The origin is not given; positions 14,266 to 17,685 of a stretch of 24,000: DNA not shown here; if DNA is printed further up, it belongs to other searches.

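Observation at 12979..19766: Same-strand block: 2-domain MCO > ZIP permease > 1039-aa surface protein > (PE)22 surface protein > 107-aa protein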

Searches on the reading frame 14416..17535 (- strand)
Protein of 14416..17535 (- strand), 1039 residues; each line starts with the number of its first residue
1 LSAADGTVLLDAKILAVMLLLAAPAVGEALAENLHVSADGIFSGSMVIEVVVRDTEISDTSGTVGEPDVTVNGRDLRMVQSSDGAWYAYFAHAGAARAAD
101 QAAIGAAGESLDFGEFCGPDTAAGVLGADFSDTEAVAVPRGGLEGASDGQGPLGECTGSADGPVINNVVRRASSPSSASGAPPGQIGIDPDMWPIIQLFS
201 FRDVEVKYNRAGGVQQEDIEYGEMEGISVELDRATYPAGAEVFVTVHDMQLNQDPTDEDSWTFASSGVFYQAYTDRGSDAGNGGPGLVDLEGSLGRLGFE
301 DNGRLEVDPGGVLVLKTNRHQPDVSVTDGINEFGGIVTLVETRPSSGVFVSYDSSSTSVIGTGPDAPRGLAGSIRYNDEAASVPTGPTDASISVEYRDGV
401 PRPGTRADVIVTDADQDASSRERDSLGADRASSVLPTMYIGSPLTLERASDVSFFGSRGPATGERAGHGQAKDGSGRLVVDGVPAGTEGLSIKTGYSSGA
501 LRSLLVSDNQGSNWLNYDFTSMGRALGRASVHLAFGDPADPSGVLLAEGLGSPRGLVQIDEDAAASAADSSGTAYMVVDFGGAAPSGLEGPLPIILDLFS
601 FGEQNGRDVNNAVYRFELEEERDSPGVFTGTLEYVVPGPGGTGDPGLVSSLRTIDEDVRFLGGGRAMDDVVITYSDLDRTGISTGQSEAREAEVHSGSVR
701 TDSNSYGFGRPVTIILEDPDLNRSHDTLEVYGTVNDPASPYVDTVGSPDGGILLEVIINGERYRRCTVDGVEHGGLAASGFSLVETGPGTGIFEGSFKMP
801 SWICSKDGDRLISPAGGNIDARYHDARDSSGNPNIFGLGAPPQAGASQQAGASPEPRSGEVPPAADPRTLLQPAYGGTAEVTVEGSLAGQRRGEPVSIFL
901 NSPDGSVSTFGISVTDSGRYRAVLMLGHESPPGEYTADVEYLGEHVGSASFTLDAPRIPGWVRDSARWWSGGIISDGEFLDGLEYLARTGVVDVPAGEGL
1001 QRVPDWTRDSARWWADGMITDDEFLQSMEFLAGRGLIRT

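Call 3: search_protein_families(library=pfam, proteins=[window:14416-17535:-], max_evalue=0.01)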
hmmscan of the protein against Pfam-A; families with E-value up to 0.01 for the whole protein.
window:14416-17535:- (1039 aa): 0 families

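Call 4: search_protein_families(library=ncbifam, proteins=[window:14416-17535:-], max_evalue=0.01)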
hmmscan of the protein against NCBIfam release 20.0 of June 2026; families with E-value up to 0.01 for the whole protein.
window:14416-17535:- (1039 aa): 0 families

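Call 6: search_protein_families(library=pfam, proteins=[window:14416-17535:-], max_evalue=10)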
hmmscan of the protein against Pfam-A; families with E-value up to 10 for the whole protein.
window:14416-17535:- (1039 aa): 2 families
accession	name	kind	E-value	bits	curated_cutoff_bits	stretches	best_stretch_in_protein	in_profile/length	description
PF06236.17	MelC1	-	0.037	14.6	27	1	65-110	62-106/115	Tyrosinase co-factor MelC1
PF00630.25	Filamin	-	0.13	13.6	26.9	1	875-951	19-92/93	Filamin/ABP280 repeat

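Call 17: find_homologous_proteins(query=window:14416-17535:-, max_evalue=0.001)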
Query window:14416-17535:- (1039 aa): 1064 proteins with E <= 0.001 among 8000 candidates; the best 120 are listed.
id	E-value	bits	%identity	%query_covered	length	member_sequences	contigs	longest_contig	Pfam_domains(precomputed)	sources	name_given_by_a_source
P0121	0.0e+0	2276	100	98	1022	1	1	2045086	-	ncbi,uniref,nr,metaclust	ncbi:secreted periplasmic Zn-dependent protease [Cenarchaeum symbiosum A]|uniref:Secreted periplasmi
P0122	0.0e+0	1052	48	98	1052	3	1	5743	-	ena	-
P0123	0.0e+0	1037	49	99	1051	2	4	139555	-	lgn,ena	-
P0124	0.0e+0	1026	47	99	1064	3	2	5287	-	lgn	-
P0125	0.0e+0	1015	47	99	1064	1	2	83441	-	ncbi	-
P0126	0.0e+0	1015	47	97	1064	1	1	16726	-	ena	-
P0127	8.9e-296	1002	47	98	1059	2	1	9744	-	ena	-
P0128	6.2e-294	996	46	99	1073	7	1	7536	-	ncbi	-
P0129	1.5e-289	982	45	99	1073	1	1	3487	-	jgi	-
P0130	7.3e-286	970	45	99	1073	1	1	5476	-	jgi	-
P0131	6.1e-285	966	45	100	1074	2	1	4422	-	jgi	-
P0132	8.8e-284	963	49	99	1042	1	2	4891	-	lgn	-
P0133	1.8e-283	962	48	100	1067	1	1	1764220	-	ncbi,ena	-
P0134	2.3e-283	961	45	99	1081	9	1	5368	-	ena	-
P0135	4.7e-283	960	48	98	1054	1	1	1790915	-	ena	-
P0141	3.2e-275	934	45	97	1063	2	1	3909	PF01835.26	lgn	-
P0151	3.3e-272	924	47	97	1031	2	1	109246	PF01835.26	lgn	-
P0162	2.6e-270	918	44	99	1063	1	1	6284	PF01835.26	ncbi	-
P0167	3.7e-269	914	44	97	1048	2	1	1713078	-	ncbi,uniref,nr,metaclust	ncbi:peptidase [Nitrosopumilus piranensis]|uniref:Peptidase n=1 Tax=Nitrosopumilus piranensis TaxID=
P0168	3.8e-269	914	44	99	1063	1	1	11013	PF01835.26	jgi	jgi:hypothetical protein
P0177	1.9e-268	912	44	99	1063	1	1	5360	PF01835.26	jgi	jgi:hypothetical protein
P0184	1.7e-267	909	45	97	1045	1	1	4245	PF01835.26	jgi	jgi:hypothetical protein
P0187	2.9e-267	908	44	99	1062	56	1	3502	PF01835.26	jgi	-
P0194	3.9e-266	904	44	97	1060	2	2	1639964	-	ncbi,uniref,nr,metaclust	ncbi:hypothetical protein NKOR_01515 [Candidatus Nitrosopumilus koreensis AR1]|uniref:Peptidase n=1 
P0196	4.4e-266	904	44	99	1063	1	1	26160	PF01835.26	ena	-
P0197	5.3e-266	904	45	97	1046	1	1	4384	PF01835.26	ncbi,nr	ncbi:MAG: peptidase [Thaumarchaeota archaeon]|nr:peptidase [Nitrososphaerota archaeon]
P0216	1.2e-264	899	43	99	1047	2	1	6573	PF01835.26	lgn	-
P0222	3.1e-264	898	43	97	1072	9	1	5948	PF01835.26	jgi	-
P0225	4.5e-264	897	44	97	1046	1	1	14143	PF01835.26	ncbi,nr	ncbi:MAG: peptidase [Thaumarchaeota archaeon]|nr:peptidase [Nitrososphaerota archaeon]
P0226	4.7e-264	897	44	98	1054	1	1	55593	PF01835.26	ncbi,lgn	-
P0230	1.3e-263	896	43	99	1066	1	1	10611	PF01835.26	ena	-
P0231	1.4e-263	896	42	99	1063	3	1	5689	PF01835.26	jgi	-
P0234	3.3e-263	895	43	99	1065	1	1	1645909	PF01835.26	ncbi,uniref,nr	ncbi:peptidase [Nitrosopumilus sp. K4]|uniref:peptidase n=1 Tax=Nitrosopumilus sp. K4 TaxID=2795383 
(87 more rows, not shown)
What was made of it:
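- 14695..14922 (-): MG2/Ig-like beta-sandwich module of the giant (residues ~872-947). PF01835 MG2 is precomputed on several orthologs (call 17).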

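Call 19: search_solved_structures(query=window:14416-17535:-, max_evalue=1, show_alignments=2)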
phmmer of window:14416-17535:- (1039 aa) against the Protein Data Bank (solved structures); distinct sequences matched with E-value up to 1: 2.
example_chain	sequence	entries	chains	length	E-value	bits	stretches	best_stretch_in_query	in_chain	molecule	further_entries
8c8k_A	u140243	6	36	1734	6.6e-75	256.1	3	20-459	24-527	Cell surface protein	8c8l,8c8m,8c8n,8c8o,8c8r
6d34_A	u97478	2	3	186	0.48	11.6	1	832-891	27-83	TerC | Terfestatin Biosyntheis Enzyme C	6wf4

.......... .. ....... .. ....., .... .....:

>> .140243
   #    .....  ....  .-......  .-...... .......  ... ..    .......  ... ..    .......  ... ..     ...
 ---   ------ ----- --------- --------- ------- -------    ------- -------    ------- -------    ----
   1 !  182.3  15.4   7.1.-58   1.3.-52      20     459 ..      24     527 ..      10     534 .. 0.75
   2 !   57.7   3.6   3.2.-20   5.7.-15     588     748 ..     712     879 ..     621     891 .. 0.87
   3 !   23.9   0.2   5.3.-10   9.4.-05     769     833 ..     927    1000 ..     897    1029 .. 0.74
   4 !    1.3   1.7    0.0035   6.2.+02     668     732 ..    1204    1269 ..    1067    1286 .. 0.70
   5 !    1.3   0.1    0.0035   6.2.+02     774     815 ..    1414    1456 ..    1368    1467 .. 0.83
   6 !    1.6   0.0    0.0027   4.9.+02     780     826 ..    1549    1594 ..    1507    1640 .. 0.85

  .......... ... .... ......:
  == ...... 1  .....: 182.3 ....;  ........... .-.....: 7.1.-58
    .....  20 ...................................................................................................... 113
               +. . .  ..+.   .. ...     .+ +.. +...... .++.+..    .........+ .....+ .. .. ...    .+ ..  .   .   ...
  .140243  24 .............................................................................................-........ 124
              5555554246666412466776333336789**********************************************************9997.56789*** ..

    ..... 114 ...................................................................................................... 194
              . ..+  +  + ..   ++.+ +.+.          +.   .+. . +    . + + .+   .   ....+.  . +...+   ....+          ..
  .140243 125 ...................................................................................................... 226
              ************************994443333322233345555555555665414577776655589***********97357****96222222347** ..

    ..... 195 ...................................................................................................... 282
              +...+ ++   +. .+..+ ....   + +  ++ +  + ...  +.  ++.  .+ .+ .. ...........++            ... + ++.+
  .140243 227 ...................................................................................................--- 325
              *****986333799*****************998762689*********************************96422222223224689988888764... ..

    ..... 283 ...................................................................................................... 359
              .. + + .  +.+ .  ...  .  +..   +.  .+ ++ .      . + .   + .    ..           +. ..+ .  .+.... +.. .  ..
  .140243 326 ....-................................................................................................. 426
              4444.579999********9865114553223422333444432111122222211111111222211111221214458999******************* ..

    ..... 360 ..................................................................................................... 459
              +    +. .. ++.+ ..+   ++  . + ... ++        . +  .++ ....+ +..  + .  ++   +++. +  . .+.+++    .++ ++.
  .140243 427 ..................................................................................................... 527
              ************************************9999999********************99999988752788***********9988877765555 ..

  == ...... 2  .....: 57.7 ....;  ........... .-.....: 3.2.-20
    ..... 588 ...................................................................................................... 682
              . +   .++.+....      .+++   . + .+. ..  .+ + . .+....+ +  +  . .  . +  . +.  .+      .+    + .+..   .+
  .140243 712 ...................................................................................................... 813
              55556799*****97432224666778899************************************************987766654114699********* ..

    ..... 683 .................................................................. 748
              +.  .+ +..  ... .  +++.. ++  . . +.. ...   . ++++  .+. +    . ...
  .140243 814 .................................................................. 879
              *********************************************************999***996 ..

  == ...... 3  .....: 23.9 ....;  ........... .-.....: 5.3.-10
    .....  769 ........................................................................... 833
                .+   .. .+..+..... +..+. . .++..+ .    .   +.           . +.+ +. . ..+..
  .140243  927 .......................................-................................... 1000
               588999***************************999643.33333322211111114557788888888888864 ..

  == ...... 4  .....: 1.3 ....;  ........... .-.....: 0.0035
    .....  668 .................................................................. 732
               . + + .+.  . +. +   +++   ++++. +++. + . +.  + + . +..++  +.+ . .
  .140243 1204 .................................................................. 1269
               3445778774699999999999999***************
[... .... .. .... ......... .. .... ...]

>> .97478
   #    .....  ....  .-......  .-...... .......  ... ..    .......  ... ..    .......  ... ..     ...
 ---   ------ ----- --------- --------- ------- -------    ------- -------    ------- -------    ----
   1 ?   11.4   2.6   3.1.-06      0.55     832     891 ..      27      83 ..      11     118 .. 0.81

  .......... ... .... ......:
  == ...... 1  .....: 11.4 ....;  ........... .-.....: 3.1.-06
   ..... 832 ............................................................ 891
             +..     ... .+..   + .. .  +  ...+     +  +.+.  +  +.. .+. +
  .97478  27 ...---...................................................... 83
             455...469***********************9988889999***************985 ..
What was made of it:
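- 14416..17535 (-): Secreted S-layer-protein paralog (the 'giant'). The longest ORF is 1039 aa; the probable true start is ATG 17484 (1022 aa) or TTG 17508. Residues ~20-833 (window 15037-17478) are homologous to the N-terminal ~1000 residues of NmSLP. phmmer against PDB 8c8k_A gives E 6.6e-75 (call 19).
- On Ig-like-domain S-layer proteins of AOA (NmSLP): phmmer gives E 6.6e-75 over three stretches (call 19).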

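Call 34: list_cluster_members(proteins=[P0167, P0194, P0121])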
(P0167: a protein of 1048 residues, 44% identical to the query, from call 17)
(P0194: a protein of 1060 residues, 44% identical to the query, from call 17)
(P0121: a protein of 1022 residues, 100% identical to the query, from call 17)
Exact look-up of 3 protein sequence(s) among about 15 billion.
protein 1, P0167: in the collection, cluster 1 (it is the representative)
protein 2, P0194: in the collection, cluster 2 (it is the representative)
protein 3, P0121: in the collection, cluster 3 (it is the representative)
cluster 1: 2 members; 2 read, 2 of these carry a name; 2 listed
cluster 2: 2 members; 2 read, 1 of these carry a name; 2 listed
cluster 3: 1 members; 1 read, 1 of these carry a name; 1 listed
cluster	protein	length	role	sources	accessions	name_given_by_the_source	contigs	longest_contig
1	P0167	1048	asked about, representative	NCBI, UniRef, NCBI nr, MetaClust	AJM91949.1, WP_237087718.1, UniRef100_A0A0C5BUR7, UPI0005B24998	peptidase [Nitrosopumilus piranensis] | Peptidase n=1 Tax=Nitrosopumilus piranensis TaxID=1582439 RepID=A0A0C5BUR7_9ARCH | status=active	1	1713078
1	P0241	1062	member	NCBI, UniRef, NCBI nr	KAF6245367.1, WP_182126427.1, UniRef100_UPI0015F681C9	peptidase [Nitrosopumilus sp. b2] | peptidase n=1 Tax=Nitrosopumilus sp. b2 TaxID=2109908 RepID=UPI0015F681C9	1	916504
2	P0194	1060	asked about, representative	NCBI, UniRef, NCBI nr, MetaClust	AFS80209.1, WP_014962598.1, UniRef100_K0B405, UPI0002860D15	hypothetical protein NKOR_01515 [Candidatus Nitrosopumilus koreensis AR1] | Peptidase n=1 Tax=Candidatus Nitrosopumilus koreensis AR1 TaxID=1229908 RepID=K0B405_9ARCH | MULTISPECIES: peptidase [Nitrosopumilus]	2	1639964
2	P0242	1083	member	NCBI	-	-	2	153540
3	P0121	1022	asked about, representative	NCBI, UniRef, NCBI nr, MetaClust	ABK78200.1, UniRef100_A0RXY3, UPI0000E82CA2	secreted periplasmic Zn-dependent protease [Cenarchaeum symbiosum A] | Secreted periplasmic Zn-dependent protease n=1 Tax=Cenarchaeum symbiosum (strain A) ... | status=active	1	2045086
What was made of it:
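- Checked: GenBank's protein is 1022 aa, starting at ATG 17484 (calls 17, 34).
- Database names say so (calls 17, 34).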

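Call 41: predict_structure(alignment_id=A2)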
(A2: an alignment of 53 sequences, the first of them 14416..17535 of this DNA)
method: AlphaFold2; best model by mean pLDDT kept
length: 1039 residues; sequences in the alignment: 53
mean_pLDDT: 71.3   pTM: 0.44
mean pLDDT of the five models: 71.3, 69.5, 69.0, 65.2, 61.2
residues with pLDDT >= 90: 101; 70-90: 534; 50-70: 255; < 50: 149
segments of 3 or more residues with pLDDT < 50: 1-3, 24-30, 171-188, 280-283, 387-390, 419-437, 639-652, 654-657, 662-695, 725-728, 739-741, 827-833, 838-859
pLDDT, mean of each block of 10 residues (from residue 1): 54 78 49 82 87 81 75 87 81 88 63 85 81 86 81 83 63 40 47 77 89 88 80 78 91 82 84 60 59 76 74 85 80 87 88 88 68 77 60 62 62 55 35 43 82 84 81 68 82 88 77 80 70 89 85 77 84 89 68 82 69 59 60 56 45 49 46 37 23 51 70 78 57 62 61 72 65 67 71 79 70 67 58 44 26 38 83 71 84 79 86 73 82 92 89 81 85 83 75 56 76 85 78 64
secondary structure, 60 per line:
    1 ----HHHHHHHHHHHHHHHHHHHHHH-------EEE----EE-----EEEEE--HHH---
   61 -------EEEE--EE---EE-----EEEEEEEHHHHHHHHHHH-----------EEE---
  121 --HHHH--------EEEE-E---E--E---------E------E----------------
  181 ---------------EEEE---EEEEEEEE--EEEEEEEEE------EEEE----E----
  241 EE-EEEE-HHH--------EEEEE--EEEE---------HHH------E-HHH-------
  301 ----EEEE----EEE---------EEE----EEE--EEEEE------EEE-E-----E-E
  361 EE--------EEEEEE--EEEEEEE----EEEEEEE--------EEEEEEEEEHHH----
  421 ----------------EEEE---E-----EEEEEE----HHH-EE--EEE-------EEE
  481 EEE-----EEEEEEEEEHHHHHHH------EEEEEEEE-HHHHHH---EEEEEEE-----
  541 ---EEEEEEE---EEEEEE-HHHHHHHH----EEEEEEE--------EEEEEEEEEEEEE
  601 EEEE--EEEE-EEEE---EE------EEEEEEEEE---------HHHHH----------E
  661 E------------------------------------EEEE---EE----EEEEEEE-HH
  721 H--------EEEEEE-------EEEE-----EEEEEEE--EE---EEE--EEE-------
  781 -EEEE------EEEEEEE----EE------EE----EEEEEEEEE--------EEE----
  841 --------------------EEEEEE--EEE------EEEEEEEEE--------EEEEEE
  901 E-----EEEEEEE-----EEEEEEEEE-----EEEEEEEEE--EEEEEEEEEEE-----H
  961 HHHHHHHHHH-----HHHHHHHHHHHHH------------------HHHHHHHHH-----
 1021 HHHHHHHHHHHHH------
elements in order (helices of 4 or more, strands of 3 or more residues): H5-26 E34-36 E48-52 E68-71 E86-92 H93-103 E115-117 H123-126 E135-138 E196-199 E203-210 E213-221 E228-231 E244-247 E260-264 E267-270 E305-308 E313-315 E325-327 E332-334 E337-341 E348-350 E360-362 E371-376 E379-385 E390-396 E405-413 E437-440 E450-455 E468-470 E478-483 E489-497 H498-504 E511-518 H520-525 E529-535 E544-550 E554-559 H561-568 E573-579 E588-604 E607-610 E612-615 E627-635 H645-649 E698-701 E711-717 E730-735 E743-746 E752-758 E766-768 E771-773 E782-785 E792-798 E817-825 E834-836 E861-866 E869-871 E878-886 E895-901 E907-913 E919-927 E933-941 E944-954 H960-970 H976-988 H1007-1015 H1021-1033
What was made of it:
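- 14695..14922 (-): The model shows strands at 861-954 (call 41).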
